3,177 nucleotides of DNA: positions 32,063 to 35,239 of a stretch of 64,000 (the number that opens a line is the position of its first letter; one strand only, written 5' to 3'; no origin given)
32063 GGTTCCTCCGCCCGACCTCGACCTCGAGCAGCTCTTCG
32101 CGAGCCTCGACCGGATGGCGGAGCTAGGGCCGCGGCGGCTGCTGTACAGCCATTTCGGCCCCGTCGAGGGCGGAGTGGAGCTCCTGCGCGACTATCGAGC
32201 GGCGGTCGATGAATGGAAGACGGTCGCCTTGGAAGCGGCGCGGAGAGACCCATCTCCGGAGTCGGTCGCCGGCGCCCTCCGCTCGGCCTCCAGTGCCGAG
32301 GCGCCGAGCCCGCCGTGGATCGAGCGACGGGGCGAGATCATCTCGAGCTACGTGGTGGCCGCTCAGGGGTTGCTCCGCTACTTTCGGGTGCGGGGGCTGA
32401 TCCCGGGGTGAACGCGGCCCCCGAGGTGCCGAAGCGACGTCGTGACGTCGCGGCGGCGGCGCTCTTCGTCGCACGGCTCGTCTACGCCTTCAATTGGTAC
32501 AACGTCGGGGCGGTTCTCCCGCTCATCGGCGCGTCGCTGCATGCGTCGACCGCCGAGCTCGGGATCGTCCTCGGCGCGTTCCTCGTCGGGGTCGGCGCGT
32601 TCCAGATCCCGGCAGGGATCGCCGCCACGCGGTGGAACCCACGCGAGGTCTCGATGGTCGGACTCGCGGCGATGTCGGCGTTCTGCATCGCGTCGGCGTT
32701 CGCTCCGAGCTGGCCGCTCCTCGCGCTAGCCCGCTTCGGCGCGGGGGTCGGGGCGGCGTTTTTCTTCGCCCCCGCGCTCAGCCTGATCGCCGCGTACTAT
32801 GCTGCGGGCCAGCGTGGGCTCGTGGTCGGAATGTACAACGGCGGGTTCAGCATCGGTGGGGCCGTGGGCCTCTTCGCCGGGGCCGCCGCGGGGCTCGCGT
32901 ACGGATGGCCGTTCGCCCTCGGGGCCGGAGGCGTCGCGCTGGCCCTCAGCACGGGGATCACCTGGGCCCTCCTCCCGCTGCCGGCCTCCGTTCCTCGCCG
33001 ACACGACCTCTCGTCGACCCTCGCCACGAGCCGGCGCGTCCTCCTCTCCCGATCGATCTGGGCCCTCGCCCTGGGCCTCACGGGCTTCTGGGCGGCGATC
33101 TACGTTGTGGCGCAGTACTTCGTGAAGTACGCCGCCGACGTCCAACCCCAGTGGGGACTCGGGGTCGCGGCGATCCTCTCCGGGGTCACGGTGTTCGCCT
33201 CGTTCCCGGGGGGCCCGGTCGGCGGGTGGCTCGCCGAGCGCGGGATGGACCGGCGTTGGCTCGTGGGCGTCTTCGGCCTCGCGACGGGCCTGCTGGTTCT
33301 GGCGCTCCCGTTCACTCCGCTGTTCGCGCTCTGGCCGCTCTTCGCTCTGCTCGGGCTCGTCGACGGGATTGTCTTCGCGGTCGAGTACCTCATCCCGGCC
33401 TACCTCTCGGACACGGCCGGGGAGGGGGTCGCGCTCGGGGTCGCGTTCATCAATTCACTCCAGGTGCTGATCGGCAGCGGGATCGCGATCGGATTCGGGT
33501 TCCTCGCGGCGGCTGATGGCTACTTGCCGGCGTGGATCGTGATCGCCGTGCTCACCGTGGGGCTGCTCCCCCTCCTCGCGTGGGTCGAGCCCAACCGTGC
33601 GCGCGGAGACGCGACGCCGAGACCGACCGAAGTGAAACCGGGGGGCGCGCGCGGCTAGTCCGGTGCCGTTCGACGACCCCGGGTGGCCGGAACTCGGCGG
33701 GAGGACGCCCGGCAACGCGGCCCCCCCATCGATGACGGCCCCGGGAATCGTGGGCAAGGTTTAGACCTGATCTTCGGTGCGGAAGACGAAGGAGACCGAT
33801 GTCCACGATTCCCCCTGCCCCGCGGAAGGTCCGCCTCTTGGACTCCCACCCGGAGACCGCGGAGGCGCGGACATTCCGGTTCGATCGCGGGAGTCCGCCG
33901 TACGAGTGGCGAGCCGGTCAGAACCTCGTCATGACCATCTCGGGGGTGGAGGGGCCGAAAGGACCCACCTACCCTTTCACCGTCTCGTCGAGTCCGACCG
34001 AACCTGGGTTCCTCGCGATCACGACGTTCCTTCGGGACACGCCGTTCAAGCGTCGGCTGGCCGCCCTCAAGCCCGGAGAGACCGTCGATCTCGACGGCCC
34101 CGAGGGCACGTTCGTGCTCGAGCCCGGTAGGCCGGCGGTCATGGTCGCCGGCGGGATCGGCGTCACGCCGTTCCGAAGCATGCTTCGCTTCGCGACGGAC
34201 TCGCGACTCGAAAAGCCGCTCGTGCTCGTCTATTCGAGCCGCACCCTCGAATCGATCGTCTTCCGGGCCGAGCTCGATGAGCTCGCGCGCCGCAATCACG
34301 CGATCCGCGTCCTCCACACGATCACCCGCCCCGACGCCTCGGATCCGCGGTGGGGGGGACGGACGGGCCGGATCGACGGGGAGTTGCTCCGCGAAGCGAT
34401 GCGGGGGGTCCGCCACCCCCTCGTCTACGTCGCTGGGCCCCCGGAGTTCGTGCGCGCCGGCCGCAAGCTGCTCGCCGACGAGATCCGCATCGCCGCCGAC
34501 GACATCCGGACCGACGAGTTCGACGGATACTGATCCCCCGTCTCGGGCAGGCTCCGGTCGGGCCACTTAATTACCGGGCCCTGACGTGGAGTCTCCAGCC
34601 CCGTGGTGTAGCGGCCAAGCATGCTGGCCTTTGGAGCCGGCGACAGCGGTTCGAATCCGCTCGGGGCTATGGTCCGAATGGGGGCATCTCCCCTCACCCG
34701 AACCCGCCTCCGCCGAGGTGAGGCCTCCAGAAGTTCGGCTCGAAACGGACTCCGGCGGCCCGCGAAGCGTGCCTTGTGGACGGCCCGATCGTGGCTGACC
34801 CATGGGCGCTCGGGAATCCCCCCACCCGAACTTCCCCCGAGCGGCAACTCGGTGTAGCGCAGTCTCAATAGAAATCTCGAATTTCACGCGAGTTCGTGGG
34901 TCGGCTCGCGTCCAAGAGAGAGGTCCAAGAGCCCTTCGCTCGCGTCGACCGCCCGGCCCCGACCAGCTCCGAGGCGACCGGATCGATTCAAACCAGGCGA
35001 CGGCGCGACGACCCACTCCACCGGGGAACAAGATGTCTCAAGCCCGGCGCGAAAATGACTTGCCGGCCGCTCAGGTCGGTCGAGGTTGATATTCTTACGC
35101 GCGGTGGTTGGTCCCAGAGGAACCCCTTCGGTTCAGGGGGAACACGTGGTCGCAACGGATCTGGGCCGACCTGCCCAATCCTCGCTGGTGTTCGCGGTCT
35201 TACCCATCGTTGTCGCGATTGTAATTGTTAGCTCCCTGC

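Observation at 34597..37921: Insertion about 3.2 kb long at the 3' end of tRNA-Gln, bounded by a direct repeat of the tRNA 3' end, carrying a 12-blade Kelch surface protein but no integrase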

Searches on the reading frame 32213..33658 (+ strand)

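Call 7: search_protein_families(library=pfam, proteins=[window:32213-33658:+], max_evalue=0.01)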
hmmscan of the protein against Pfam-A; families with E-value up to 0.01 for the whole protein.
window:32213-33658:+ (481 aa): 1 family
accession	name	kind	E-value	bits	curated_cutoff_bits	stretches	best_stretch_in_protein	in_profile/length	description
PF07690.21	MFS_1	-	7.7e-37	127.4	33.4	1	84-412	1-336/347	Major Facilitator Superfamily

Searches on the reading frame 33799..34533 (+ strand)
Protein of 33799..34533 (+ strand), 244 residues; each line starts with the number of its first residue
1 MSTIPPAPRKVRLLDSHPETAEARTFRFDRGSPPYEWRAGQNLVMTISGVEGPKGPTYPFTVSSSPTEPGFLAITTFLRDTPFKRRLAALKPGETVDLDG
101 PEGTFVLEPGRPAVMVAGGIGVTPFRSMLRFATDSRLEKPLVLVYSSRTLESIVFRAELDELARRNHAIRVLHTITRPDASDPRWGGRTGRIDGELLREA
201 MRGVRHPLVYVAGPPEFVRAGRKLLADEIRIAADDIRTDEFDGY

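Call 7: search_protein_families(library=pfam, proteins=[window:33799-34533:+], max_evalue=0.01)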
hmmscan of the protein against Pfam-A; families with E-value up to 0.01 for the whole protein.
window:33799-34533:+ (244 aa): 1 family
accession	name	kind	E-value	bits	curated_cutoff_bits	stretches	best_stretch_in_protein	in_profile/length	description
PF00175.26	NAD_binding_1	-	3.6e-19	69.8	22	1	115-221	1-107/109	Oxidoreductase NAD-binding domain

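Call 10: find_related_loci(query=window:33799-34533:+, collection=genome_contigs, flank=10000)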
Query window:33799-34533:+ (244 aa) in genome_contigs; peptide patterns used: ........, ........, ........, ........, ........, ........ (x = any residue, [..] = any of these).
299 stretches matched a pattern; 3 encode a relative of the query (tblastn E <= 1e-3); 3 distinct loci.
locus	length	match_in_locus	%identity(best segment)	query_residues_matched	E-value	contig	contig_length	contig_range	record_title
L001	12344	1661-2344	37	25-244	6e-48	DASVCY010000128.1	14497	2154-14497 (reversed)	MAG TPA_asm: Nitrososphaera sp. isolate SMAG_U2019 k141_1456998, whole genome shotgun sequence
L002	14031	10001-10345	46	25-137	2e-27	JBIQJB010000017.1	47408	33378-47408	MAG: Nitrosopumilales archaeon isolate mag.109f NODE_1029_length_47408, whole genome shotgun sequence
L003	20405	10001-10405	27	27-170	6e-6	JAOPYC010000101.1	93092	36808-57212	MAG: Marmoricola sp. isolate RYN_217 scaffold_1874157, whole genome shotgun sequence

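Call 12: find_encoding_contigs(protein=window:33799-34533:+, flank=10000, max_places=10)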
Protein window:33799-34533:+ (244 aa): 1 contig read that carries it; 1 place shown.
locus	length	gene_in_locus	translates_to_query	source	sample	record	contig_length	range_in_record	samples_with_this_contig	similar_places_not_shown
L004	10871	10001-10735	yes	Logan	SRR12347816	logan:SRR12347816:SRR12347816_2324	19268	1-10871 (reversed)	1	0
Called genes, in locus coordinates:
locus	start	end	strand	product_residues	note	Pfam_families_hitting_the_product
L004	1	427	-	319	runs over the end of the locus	PF00696:AA_kinase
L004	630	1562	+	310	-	-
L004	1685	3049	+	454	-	PF00206:Lyase_1, PF10397:ADSL_C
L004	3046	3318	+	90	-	PF09341:Pcc1 (weak)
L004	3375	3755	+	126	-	PF01920:Prefoldin_2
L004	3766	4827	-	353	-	PF00348:polyprenyl_synt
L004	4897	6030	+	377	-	PF24575:TPR_Slam (faint), PF13428:TPR_14 (faint), PF14559:TPR_19 (weak), PF13432:TPR_16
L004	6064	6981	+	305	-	-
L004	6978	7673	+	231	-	PF02163:Peptidase_M50 (faint)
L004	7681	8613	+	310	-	PF00753:Lactamase_B, PF12706:Lactamase_B_2 (weak)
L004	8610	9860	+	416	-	PF07690:MFS_1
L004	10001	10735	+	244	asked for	PF00175:NAD_binding_1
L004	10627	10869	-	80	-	?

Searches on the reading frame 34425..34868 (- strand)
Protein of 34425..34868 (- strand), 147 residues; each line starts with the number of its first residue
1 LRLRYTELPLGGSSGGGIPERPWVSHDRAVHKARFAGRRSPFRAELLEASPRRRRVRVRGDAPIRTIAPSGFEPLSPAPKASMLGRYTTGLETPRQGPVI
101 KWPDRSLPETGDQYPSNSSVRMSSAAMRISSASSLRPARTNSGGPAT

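Call 40: search_protein_families(library=pfam, proteins=[window:34425-34868:-], max_evalue=1)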
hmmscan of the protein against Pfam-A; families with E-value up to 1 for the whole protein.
window:34425-34868:- (147 aa): 0 families

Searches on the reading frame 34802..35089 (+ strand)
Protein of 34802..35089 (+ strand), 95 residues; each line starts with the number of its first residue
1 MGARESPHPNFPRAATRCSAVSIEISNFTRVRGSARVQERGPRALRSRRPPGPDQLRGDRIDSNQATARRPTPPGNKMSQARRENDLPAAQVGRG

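Call 40: search_protein_families(library=pfam, proteins=[window:34802-35089:+], max_evalue=1)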
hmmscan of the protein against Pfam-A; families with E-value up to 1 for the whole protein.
window:34802-35089:+ (95 aa): 0 families
